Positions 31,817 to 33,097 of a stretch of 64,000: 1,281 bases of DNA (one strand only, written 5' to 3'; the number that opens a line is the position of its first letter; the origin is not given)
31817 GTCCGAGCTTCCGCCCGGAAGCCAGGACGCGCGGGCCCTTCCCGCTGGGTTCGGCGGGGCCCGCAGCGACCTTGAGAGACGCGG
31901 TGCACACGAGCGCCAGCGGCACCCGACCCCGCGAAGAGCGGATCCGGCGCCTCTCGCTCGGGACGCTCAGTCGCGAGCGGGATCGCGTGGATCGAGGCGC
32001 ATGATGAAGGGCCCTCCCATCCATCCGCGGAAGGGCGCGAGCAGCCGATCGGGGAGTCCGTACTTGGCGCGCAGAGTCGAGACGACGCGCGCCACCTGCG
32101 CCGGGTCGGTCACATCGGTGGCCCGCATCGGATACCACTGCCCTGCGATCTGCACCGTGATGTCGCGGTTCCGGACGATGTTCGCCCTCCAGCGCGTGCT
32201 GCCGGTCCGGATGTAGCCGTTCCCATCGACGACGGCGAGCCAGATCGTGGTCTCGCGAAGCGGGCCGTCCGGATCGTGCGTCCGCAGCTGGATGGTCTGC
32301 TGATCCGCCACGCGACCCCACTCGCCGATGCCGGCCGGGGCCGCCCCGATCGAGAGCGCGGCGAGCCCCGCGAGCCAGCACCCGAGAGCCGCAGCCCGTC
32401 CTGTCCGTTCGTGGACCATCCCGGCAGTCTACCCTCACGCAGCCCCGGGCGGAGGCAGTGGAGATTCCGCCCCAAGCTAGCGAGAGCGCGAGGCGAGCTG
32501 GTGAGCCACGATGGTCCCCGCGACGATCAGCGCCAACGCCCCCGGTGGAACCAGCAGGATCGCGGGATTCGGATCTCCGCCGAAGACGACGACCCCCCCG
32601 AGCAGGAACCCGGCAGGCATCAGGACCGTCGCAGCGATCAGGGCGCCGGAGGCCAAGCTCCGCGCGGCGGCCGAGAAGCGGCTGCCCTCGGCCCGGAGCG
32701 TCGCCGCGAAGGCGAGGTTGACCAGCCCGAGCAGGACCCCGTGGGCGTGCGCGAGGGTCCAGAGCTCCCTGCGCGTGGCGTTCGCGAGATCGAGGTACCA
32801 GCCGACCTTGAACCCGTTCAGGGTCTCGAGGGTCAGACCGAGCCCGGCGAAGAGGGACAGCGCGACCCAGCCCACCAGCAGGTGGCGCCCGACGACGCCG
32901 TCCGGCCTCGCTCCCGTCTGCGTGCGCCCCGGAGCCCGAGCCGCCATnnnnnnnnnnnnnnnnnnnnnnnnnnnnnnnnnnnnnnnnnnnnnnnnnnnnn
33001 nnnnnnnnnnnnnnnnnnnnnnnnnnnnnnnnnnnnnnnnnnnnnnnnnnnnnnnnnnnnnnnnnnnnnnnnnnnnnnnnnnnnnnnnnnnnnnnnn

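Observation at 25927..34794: Co-directional super-cluster: octaheme cytochrome, hybrid sensor kinase, mauB-E-D-A, monoheme cytochrome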

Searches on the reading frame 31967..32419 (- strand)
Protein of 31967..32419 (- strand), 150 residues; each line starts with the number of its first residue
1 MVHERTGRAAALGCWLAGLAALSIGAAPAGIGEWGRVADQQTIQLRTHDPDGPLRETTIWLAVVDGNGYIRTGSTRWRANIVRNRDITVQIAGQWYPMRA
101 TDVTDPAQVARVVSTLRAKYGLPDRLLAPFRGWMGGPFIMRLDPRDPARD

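Call 4: search_protein_families(library=pfam, proteins=[window:31967-32419:-], max_evalue=0.01)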
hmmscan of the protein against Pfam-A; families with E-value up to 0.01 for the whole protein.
window:31967-32419:- (150 aa): 1 family
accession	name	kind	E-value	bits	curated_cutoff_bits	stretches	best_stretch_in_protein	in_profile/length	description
PF10012.15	DUF2255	-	3.8e-06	27.6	29.8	1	36-121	4-93/115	Uncharacterized protein conserved in bacteria (DUF2255)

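Call 5: search_protein_families(library=ncbifam, proteins=[window:31967-32419:-], max_evalue=0.01)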
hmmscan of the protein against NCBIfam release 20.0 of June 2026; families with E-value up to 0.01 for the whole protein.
window:31967-32419:- (150 aa): 1 family
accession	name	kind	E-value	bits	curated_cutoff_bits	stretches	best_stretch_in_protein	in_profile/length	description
TIGR03666.1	Rv2061_F420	subfamily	1.5e-06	27.9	84.9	1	36-129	8-108/132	PPOX class F420-dependent oxidoreductase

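Call 42: search_protein_families(library=pfam, proteins=[window:31967-32419:-], max_evalue=10)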
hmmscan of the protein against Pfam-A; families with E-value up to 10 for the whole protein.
window:31967-32419:- (150 aa): 2 families
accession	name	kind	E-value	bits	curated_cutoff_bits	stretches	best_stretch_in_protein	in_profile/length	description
PF10012.15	DUF2255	-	3.8e-06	27.6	29.8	1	36-121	4-93/115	Uncharacterized protein conserved in bacteria (DUF2255)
PF04075.20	F420H2_quin_red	-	0.023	15.3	22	1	74-116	64-105/130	F420H(2)-dependent quinone reductase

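Call 66: search_solved_structures(query=window:31967-32419:-, max_evalue=1)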
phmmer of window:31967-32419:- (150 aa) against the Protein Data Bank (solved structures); distinct sequences matched with E-value up to 1: 1.
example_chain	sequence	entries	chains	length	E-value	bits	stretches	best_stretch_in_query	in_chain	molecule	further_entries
1rfe_A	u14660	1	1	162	0.059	16.4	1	39-87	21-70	hypothetical protein Rv2991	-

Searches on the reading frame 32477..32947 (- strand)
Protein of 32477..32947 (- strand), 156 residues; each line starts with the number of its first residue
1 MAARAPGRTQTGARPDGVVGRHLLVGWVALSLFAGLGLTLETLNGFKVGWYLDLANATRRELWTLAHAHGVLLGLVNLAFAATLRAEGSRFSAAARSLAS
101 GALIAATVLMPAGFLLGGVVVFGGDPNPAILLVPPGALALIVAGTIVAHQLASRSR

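Call 4: search_protein_families(library=pfam, proteins=[window:32477-32947:-], max_evalue=0.01)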
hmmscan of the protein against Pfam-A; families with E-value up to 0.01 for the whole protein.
window:32477-32947:- (156 aa): 0 families

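Call 5: search_protein_families(library=ncbifam, proteins=[window:32477-32947:-], max_evalue=0.01)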
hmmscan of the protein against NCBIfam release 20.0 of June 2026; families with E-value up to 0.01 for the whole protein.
window:32477-32947:- (156 aa): 0 families

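Call 42: search_protein_families(library=pfam, proteins=[window:32477-32947:-], max_evalue=10)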
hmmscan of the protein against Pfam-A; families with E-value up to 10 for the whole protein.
window:32477-32947:- (156 aa): 1 family
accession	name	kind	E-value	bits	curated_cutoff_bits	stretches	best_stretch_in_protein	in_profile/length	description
PF08040.16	NADH_oxidored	-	0.12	12.5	27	1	45-56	20-31/58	MNLL subunit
